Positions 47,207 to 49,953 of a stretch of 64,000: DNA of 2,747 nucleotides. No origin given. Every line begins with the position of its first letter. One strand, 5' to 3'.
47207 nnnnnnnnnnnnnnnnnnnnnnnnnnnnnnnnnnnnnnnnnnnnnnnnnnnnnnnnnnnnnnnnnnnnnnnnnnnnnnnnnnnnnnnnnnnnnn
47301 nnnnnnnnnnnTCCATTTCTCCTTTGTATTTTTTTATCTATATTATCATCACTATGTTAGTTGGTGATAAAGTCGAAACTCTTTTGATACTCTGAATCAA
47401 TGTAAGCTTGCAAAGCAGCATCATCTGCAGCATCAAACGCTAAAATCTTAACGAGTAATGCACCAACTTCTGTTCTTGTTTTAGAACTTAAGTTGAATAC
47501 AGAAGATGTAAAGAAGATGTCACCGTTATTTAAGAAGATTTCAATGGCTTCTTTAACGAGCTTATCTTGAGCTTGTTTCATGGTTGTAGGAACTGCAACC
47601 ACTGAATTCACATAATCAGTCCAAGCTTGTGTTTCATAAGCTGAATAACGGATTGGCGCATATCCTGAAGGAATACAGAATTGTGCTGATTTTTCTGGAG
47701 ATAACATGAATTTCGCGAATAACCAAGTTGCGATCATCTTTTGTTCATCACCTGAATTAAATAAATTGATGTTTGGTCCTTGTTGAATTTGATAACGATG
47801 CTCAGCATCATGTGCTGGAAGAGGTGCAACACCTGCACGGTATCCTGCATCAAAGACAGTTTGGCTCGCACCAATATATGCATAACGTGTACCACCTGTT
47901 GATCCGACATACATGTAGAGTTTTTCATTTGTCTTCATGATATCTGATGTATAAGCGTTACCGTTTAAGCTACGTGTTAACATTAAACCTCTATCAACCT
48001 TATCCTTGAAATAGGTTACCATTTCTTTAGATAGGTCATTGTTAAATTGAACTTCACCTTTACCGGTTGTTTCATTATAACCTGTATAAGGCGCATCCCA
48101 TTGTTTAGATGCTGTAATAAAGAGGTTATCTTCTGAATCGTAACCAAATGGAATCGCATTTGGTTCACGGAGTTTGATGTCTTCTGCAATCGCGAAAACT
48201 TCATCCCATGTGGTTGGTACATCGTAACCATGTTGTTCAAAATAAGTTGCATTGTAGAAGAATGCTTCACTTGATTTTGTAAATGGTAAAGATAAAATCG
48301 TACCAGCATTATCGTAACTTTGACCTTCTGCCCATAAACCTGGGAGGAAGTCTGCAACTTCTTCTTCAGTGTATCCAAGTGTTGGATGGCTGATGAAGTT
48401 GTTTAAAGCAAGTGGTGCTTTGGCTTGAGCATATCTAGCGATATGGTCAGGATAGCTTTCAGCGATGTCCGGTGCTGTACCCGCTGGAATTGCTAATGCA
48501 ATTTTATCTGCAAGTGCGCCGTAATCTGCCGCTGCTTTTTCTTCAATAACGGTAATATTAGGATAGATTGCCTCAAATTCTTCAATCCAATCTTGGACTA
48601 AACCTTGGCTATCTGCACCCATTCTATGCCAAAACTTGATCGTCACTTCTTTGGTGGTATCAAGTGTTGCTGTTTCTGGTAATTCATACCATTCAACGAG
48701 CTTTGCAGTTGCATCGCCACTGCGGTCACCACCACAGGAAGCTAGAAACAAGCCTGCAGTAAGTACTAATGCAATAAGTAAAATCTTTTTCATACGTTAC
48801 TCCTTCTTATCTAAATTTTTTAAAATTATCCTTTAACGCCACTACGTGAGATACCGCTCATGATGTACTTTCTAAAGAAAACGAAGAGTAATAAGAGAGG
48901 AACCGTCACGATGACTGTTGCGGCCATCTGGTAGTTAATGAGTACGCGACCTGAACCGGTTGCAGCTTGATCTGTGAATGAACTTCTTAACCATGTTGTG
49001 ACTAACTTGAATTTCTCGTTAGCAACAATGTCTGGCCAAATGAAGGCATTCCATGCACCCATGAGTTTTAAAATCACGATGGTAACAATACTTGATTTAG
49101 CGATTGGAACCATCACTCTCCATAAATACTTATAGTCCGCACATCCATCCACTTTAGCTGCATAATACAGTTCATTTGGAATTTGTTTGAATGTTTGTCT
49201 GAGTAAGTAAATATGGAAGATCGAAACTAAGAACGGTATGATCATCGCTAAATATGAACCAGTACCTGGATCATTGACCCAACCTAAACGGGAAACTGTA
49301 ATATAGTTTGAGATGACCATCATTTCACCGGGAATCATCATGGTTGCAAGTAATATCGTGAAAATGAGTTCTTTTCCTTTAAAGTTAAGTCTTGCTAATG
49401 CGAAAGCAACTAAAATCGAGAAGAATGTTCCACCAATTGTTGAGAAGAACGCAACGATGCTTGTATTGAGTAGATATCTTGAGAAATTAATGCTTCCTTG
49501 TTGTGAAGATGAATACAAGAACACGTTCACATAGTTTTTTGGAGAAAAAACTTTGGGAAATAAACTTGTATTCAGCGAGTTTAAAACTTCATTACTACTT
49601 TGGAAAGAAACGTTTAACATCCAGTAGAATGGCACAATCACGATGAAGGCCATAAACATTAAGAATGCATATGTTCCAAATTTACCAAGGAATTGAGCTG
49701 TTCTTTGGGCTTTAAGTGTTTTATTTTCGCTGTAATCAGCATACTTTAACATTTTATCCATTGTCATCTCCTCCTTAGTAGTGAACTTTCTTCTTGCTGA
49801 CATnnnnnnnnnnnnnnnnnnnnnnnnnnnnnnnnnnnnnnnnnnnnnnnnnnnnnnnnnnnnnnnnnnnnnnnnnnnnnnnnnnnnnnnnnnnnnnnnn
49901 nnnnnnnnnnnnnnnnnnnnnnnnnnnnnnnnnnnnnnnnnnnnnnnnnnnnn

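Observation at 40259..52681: Complete surface-to-cytoplasm nucleic-acid foraging locus: capture scaffold, nuclease, ABC importer, oligonucleases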

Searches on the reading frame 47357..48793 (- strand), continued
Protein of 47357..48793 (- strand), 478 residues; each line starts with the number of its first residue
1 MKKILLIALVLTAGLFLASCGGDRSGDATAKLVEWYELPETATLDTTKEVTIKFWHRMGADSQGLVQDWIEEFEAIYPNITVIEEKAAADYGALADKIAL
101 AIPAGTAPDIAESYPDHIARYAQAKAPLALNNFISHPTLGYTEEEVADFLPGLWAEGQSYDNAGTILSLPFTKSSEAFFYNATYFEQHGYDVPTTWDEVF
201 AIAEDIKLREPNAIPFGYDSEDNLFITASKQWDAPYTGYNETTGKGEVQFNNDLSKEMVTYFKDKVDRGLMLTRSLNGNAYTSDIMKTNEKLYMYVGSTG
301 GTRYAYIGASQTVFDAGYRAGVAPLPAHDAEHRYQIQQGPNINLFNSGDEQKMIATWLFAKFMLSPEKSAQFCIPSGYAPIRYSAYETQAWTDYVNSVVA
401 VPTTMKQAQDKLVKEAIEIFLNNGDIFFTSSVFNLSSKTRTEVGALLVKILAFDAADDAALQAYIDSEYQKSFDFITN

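Call 35: find_encoding_contigs(protein=P0114, flank=10000, max_places=1)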
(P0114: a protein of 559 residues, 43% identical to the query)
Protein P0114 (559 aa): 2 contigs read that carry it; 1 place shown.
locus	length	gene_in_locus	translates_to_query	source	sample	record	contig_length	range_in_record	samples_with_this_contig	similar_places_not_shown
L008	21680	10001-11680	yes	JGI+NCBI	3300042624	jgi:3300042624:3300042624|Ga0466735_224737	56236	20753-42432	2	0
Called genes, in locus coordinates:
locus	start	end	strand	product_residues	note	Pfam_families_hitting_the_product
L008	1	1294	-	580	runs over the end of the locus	PF02096:60KD_IMP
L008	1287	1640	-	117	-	PF00825:Ribonuclease_P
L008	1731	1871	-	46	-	PF00468:Ribosomal_L34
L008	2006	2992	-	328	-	-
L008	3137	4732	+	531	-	-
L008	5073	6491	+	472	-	PF09479:Flg_new, PF00932:LTD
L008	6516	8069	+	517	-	PF00005:ABC_tran, PF13304:AAA_21 (faint), PF00005:ABC_tran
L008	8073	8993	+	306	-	PF00528:BPD_transp_1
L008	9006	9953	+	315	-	PF00528:BPD_transp_1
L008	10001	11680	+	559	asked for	PF09479:Flg_new, PF13416:SBP_bac_8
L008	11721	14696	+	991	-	PF20578:aBig_2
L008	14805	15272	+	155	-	PF04138:GtrA_DPMS_TM (weak)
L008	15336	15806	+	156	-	-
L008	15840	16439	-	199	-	PF00293:NUDIX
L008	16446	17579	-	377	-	PF12679:ABC2_membrane_2, PF12698:ABC2_membrane_3, PF01061:ABC2_membrane (weak), PF12730:ABC2_membrane_4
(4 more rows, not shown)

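Call 45: search_solved_structures(query=A3, max_evalue=0.00001, show_alignments=1)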
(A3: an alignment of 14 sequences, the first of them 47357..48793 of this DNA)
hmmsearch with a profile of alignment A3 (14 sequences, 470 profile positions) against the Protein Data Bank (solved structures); distinct sequences matched with E-value up to 0.00001: 54.
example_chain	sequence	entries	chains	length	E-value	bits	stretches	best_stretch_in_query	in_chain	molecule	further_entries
7c0x_A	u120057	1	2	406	1.2e-27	99.9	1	47-401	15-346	Sugar ABC transporter, periplasmic sugar-binding protein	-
7c0f_A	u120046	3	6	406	1.2e-27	99.8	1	47-401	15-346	Sugar ABC transporter, periplasmic sugar-binding protein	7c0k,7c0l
7c0v_A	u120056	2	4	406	1.9e-27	99.2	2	47-209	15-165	Sugar ABC transporter, periplasmic sugar-binding protein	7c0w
7c0y_A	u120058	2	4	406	2.2e-27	99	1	47-401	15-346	Sugar ABC transporter, periplasmic sugar-binding protein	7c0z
7c16_A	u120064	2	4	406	2.6e-27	98.8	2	47-209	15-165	Sugar ABC transporter, periplasmic sugar-binding protein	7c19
7c0t_A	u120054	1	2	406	2.8e-27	98.7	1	47-401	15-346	Sugar ABC transporter, periplasmic sugar-binding protein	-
7c0u_A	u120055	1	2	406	7e-27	97.3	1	47-401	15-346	Sugar ABC transporter, periplasmic sugar-binding protein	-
7c0o_A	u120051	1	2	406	8.3e-27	97.1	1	47-401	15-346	Sugar ABC transporter, periplasmic sugar-binding protein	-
7c0r_A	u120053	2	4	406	8.3e-27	97.1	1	47-401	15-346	Sugar ABC transporter, periplasmic sugar-binding protein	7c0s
7c14_A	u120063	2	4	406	2.1e-26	95.8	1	47-401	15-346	Sugar ABC transporter, periplasmic sugar-binding protein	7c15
6x84_A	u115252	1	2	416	3.3e-26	95.1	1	50-389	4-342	sn-glycerol-3-phosphate-binding periplasmic protein UgpB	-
4aq4_A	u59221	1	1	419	4.2e-26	94.8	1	50-389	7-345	SN-GLYCEROL-3-PHOSPHATE-BINDING PERIPLASMIC PROTEIN UGPB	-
9lff_A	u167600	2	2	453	2.2e-25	92.4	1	48-389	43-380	SN-glycerol-3-phophate ABC transporter, periplasmic SN-glycerol-3-phosphate-binding protei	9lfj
6r1b_B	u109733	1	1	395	2.4e-20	75.8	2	51-200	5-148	Putative Sn-glycerol-3-phosphate-binding lipoprotein UgpB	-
6r1b_A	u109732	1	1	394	2.5e-20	75.7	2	51-200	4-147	Putative Sn-glycerol-3-phosphate-binding lipoprotein UgpB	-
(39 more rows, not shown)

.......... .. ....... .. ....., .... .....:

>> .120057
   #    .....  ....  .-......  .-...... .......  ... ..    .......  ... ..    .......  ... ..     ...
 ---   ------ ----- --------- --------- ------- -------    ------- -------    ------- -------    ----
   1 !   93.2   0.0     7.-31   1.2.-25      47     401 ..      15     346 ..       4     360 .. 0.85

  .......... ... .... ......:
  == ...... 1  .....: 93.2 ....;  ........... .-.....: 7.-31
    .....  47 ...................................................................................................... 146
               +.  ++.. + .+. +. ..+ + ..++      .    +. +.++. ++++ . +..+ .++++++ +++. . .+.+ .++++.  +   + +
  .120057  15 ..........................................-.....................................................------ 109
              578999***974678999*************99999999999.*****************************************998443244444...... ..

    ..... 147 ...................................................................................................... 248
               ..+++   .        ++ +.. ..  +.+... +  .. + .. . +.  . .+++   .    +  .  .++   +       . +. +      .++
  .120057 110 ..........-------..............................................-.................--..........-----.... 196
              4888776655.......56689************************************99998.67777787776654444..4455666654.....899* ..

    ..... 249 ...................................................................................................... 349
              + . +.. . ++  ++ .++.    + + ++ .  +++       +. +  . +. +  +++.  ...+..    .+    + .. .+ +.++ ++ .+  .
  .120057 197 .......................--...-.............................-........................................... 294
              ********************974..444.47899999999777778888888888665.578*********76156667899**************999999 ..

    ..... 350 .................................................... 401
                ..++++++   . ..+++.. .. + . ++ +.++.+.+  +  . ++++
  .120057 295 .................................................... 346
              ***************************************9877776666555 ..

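Call 48: find_related_loci(query=A3, collection=genome_contigs, flank=10000)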
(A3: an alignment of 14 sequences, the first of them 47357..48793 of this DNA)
Query A3 (478 aa) in genome_contigs; peptide patterns used: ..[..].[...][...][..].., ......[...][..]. (x = any residue, [..] = any of these).
600 stretches matched a pattern (row limit reached: there are more); 591 encode a relative of the query (tblastn E <= 1e-3); the best 80 are kept; 80 distinct loci.
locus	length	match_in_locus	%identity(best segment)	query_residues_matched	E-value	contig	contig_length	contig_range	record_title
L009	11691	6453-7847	80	14-478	0e+0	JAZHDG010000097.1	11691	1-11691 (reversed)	MAG: Acholeplasmataceae bacterium isolate Bin16Zod NODE_721_length_11691_cov_20.713475, whole genome shotgun sequence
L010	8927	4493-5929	77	1-478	0e+0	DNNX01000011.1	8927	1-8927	MAG TPA_asm: Acholeplasmataceae bacterium isolate UBA8290 contig_7388, whole genome shotgun sequence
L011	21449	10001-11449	74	1-478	0e+0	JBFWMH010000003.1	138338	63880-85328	MAG: Acholeplasmataceae bacterium isolate CA_2019_NHSR_85 NODE_338_length_138338_cov_77.611377_NHSR, whole genome shotgu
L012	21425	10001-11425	74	1-478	0e+0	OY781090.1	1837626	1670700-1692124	MAG: Acholeplasmataceae bacterium isolate ac846720-52a4-4ed8-8e7a-77cd78ec885f genome assembly, chromosome: 1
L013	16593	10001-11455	68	1-478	0e+0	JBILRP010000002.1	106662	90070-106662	MAG: Bacilli bacterium isolate ME2018-06-14_3300042564_group8_bin342 Rohwer_bin1439_scaffold_94_c1, whole genome shotgun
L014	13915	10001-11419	71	6-478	0e+0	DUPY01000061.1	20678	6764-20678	MAG TPA_asm: Acholeplasma sp. isolate AS08sgBPME_359 316081_AS08, whole genome shotgun sequence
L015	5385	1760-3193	68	7-478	0e+0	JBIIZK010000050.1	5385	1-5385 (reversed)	MAG: Bacilli bacterium isolate ME2006-05-15D7_3300044846_group2_bin41 Rohwer_bin1437_scaffold_20586_c1, whole genome sho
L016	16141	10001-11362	71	27-478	0e+0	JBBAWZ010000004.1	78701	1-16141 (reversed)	MAG: Bacilli bacterium isolate EUL_362 ctg4-EUL_362, whole genome shotgun sequence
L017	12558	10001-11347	69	31-478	0e+0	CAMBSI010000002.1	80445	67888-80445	MAG: Staphylococcus epidermidis isolate GE-07nov19-22 genome assembly, contig: GE-07nov19-C116, whole genome shotgun seq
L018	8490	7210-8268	84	126-478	0e+0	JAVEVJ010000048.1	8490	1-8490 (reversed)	MAG: Acholeplasmataceae bacterium isolate BF4_119 NODE_27952_length_8490_cov_9.503169_Biofilm4, whole genome shotgun seq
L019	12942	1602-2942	61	27-478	0e+0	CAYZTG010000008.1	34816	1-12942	MAG TPA_asm: uncultured Acholeplasmataceae bacterium isolate ERP125879_co1_77 genome assembly, contig: NODE_400_length_3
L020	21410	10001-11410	55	1-474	2e-157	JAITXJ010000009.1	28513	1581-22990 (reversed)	MAG: Acholeplasmatales bacterium isolate Zx50_bin49 k119_88586, whole genome shotgun sequence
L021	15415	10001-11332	46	19-477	4e-135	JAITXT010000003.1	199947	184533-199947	MAG: Acholeplasmatales bacterium isolate Zx50_bin71 k119_2706941, whole genome shotgun sequence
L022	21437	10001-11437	76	1-478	0e+0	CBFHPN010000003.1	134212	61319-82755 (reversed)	MAG: Acholeplasmataceae bacterium isolate AGTU_92_bin_15_permissive genome assembly, contig: AGTU_92_bin_15_permissive_c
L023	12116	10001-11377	39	1-464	2e-109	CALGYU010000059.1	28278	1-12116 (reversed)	MAG TPA_asm: uncultured Acholeplasma sp. isolate SRR6713632_bin.41_CONCOCT_v1.1_MAG genome assembly, contig: ERZ794979.6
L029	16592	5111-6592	36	1-465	2e-84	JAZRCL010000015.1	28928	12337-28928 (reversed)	MAG: Eubacteriales bacterium isolate T1900045514_YK20190208.MAGScoT_cleanbin_000020 SGB_7588_k141_587437, whole genome s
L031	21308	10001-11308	36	27-474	1e-83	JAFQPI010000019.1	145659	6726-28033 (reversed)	MAG: Clostridia bacterium isolate RGIG2028 Goat_Colon-1__c364372, whole genome shotgun sequence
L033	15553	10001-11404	34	1-474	1e-83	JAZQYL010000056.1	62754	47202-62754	MAG: Acutalibacteraceae bacterium isolate T1900045160_TC20190154.MAGScoT_cleanbin_000048 SGB_5042_k141_95225, whole geno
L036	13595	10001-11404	35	1-474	7e-82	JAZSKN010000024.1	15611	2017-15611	MAG: Acutalibacteraceae bacterium isolate T1900044560_TS20190026.MAGScoT_cleanbin_000031 SGB_361_k141_2234193, whole gen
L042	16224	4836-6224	34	2-473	9e-81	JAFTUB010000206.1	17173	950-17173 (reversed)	MAG: Clostridia bacterium isolate RGIG4150 Roe_deer_Colon-1__c698663, whole genome shotgun sequence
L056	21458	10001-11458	34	1-473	2e-79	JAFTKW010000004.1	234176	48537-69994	MAG: Lachnospiraceae bacterium isolate RGIG3911 Roe_deer_Cecum-2__c573, whole genome shotgun sequence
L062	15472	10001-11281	37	49-472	3e-79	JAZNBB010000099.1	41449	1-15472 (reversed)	MAG: Eubacteriales bacterium isolate T1900044743_TS20190209.MAGScoT_cleanbin_000080 SGB_2091_k141_589286, whole genome s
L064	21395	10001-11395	34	1-474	4e-79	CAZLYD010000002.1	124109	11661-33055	MAG TPA_asm: uncultured Spirochaetaceae bacterium isolate SRP350583_co2_309 genome assembly, contig: NODE_97_length_1241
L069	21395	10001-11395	34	1-474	2e-78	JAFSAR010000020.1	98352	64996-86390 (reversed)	MAG: Clostridia bacterium isolate RGIG2970 Goat_Rectum-1__c698316, whole genome shotgun sequence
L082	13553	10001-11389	34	1-474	1e-77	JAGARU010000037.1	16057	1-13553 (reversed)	MAG: Clostridia bacterium isolate RGIG8715 Water_deer_Colon-4__c94521, whole genome shotgun sequence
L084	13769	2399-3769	36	1-460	1e-77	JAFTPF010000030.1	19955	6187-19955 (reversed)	MAG: Clostridia bacterium isolate RGIG4024 Roe_deer_Cecum-5__c81719, whole genome shotgun sequence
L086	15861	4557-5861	37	1-447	9e-78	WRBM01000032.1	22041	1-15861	MAG: Erysipelotrichales bacterium isolate Lab288P1bin79 Ga0131853_10005943, whole genome shotgun sequence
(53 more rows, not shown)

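Call 53: search_protein_families(library=pfam, proteins=[L033:11425-12765:+, L033:12781-14631:+, L056:11458-12822:+, L056:12840-14192:+, L056:14295-15029:-, L029:6650-8077:+, L029:8157-11168:+, L064:11416-12741:+, L064:12756-15473:+, L086:5934-7184:+], max_evalue=0.001)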
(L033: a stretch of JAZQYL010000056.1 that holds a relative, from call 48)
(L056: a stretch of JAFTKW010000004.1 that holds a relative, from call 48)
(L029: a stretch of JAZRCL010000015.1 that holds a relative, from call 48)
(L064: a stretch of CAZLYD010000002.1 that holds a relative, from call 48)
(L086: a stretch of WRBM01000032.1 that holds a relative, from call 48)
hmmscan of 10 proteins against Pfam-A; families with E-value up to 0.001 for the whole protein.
L033:11425-12765:+ (446 aa): 1 family
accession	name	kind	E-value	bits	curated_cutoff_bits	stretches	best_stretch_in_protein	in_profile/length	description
PF00565.23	SNase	-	1.6e-12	48.3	21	1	83-191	2-104/107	Staphylococcal nuclease homologue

L033:12781-14631:+ (616 aa): 1 family
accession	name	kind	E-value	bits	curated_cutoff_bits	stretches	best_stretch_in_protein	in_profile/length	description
PF01336.31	tRNA_anti-codon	-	3.3e-10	40.2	27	0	533-604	1-64/75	OB-fold nucleic acid binding domain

L056:11458-12822:+ (454 aa): 1 family
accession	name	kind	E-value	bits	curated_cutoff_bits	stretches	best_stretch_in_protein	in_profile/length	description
PF00565.23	SNase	-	2e-11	44.7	21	1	96-205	3-106/107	Staphylococcal nuclease homologue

L056:12840-14192:+ (450 aa): 2 families
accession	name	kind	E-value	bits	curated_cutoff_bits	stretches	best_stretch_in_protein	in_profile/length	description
PF01336.31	tRNA_anti-codon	-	1.1e-07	32.1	27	0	419-442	42-66/75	OB-fold nucleic acid binding domain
PF19135.5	DUF5818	-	0.00011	22.1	27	0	209-233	20-44/57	Protein of unknown function (DUF5818)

L056:14295-15029:- (244 aa): 1 family
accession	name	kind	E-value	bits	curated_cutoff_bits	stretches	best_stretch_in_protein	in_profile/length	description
PF01975.23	SurE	-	1.9e-46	158.7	22.1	1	7-183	1-187/189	Survival protein SurE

L029:6650-8077:+ (475 aa): 2 families
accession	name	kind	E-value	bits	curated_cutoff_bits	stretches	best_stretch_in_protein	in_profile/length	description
PF00565.23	SNase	-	6.6e-09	36.6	21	1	102-207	2-101/107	Staphylococcal nuclease homologue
PF18942.5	DUF5689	-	3.7e-05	24.1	28.6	0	364-472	114-217/217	Family of unknown function (DUF5689)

L029:8157-11168:+ (1003 aa): 4 families
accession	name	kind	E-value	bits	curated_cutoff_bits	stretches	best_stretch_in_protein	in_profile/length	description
PF20578.4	aBig_2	-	7.6e-11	42.1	27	1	389-455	19-87/89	Atrophied bacterial Ig domain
PF01336.31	tRNA_anti-codon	-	7.2e-07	29.5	27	0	492-551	14-68/75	OB-fold nucleic acid binding domain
PF05887.16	Trypan_PARP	-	0.00011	22.6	100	1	660-697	52-89/134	Procyclic acidic repetitive protein (PARP)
PF19077.6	Big_13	-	0.0002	22.2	27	1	68-147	20-100/102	Bacterial Ig-like domain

L064:11416-12741:+ (441 aa): 1 family
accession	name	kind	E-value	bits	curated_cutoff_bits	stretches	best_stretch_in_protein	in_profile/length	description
PF00565.23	SNase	-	5.3e-12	46.6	21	1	85-193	3-106/107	Staphylococcal nuclease homologue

L064:12756-15473:+ (905 aa): 0 families

L086:5934-7184:+ (416 aa): 1 family
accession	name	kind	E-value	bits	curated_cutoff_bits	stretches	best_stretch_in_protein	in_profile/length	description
PF00565.23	SNase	-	9.7e-12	45.7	21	1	82-188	1-107/107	Staphylococcal nuclease homologue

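Call 85: search_protein_families(library=pfam, proteins=[L062:5172-5960:+, L084:9691-11019:+, L036:2379-4832:-, L069:5051-6163:+, L042:12397-13605:-, L031:14503-15159:+, L082:4952-5857:-], max_evalue=0.001)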
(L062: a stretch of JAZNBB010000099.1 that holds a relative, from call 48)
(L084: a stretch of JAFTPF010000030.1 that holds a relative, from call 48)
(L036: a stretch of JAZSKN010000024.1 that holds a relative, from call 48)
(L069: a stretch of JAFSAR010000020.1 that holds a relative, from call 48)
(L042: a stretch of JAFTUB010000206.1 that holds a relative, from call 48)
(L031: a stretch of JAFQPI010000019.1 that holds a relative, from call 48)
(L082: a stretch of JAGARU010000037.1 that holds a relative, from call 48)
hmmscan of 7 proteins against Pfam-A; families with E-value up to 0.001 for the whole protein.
L062:5172-5960:+ (262 aa): 1 family
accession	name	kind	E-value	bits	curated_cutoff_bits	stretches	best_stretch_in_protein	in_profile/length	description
PF06271.18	RDD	-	1.6e-13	51.6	24.1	1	8-226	2-136/137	RDD family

L084:9691-11019:+ (442 aa): 1 family
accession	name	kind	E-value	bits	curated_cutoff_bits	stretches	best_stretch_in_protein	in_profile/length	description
PF02368.24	Big_2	-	3.6e-06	27.3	22.8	1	100-140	28-70/79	Bacterial Ig-like domain (group 2)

L036:2379-4832:- (817 aa): 2 families
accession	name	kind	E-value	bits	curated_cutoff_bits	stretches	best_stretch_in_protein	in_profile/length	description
PF00149.33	Metallophos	-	2.7e-09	38.2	21.5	1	370-586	5-190/191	Calcineurin-like phosphoesterase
PF02872.23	5_nucleotid_C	-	3.9e-06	27.5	23.6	1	670-747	19-87/158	5'-nucleotidase, C-terminal domain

L069:5051-6163:+ (370 aa): 2 families
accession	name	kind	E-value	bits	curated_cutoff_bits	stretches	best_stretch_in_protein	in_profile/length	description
PF00625.27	Guanylate_kin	-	1.9e-18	67.3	25.2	1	196-368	4-175/182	Guanylate kinase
PF06941.18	NT5C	-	1.3e-15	58.2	24.8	1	11-175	6-174/180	5' nucleotidase, deoxy (Pyrimidine), cytosolic type C protein (NT5C)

L042:12397-13605:- (402 aa): 2 families
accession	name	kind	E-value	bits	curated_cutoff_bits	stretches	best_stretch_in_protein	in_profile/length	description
PF01966.28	HD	-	1.5e-09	38.6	22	1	89-228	4-114/116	HD domain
PF13286.11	HD_assoc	-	3.5e-06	27.9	22.2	1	359-382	65-90/91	Phosphohydrolase-associated domain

L031:14503-15159:+ (218 aa): 2 families
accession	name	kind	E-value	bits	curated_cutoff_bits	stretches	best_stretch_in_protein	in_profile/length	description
PF13472.12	Lipase_GDSL_2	-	1.2e-12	49.2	32.9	1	23-202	1-174/178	GDSL-like Lipase/Acylhydrolase family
PF00657.28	Lipase_GDSL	-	6.9e-06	26.8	23.6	1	58-209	45-206/208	GDSL-like Lipase/Acylhydrolase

L082:4952-5857:- (301 aa): 1 family
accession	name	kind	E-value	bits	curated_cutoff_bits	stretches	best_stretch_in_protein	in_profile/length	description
PF02811.25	PHP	-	2.9e-14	54.2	26.4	1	18-88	1-74/164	PHP domain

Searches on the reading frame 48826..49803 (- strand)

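Call 4: search_protein_families(library=pfam, proteins=[window:48826-49803:-], max_evalue=0.01)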
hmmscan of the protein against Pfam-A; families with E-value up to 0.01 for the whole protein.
window:48826-49803:- (325 aa): 1 family
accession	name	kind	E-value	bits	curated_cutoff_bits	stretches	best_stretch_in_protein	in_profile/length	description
PF00528.27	BPD_transp_1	-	1.1e-15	58.3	26.4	1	126-317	2-181/184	Binding-protein-dependent transport system inner membrane component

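Call 5: search_protein_families(library=ncbifam, proteins=[window:48826-49803:-], max_evalue=0.01)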
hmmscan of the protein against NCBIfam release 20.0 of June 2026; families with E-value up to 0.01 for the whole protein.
window:48826-49803:- (325 aa): 15 families
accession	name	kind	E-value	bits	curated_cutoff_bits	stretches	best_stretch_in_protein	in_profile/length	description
NF008210.0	PRK10973.1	equivalog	1.3e-28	100.5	297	1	45-318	13-276/281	sn-glycerol-3-phosphate ABC transporter permease UgpE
NF040932.1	ABC_arch_GlcU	equivalog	1e-18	67.9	340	1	48-320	9-266/272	glucose ABC transporter permease GlcU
NF008231.0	PRK10998.1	equivalog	1.3e-18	67.7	261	1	35-325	7-296/296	maltose ABC transporter permease MalG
TIGR01581.1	Mo_ABC_porter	hypoth_equivalog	1.2e-10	41.3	210.3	1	97-249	15-170/225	ABC transporter permease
NF040839.1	tungstate_WtpB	equivalog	4.9e-08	32.9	340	1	111-246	46-189/251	tungstate ABC transporter permease WtpB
TIGR02141.1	modB_ABC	equivalog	9.5e-07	28.7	182.6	1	116-246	5-144/208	molybdate ABC transporter permease subunit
NF007047.0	PRK09500.1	equivalog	1.8e-06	27.7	326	1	112-247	61-193/257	spermidine/putrescine ABC transporter permease PotC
NF006939.0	PRK09421.1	equivalog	6.4e-06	25.7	262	1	117-247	18-158/230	molybdate ABC transporter permease subunit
TIGR02138.1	phosphate_pstC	equivalog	2.7e-05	23.4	196.45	1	187-250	162-220/296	phosphate ABC transporter permease subunit PstC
NF008435.0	PRK11275.1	equivalog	0.00062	18.9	502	1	181-249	168-237/319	phosphate ABC transporter permease PstC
TIGR00969.1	3a0106s02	subfamily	0.00082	18.9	240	0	113-249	65-210/272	sulfate ABC transporter permease subunit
TIGR02139.1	permease_CysT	equivalog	0.0034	17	246.1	1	116-246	57-196/265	sulfate ABC transporter permease subunit CysT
TIGR03226.1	PhnU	equivalog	0.0045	16.5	283.45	0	104-159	86-141/311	2-aminoethylphosphonate ABC transporter permease subunit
NF038017.1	ABC_perm1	subfamily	0.0076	16.3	100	1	117-245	4-134/184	ABC transporter permease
NF011624.0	PRK15050.1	equivalog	0.0096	15.1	247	0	103-254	67-233/297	2-aminoethylphosphonate ABC transporter permease subunit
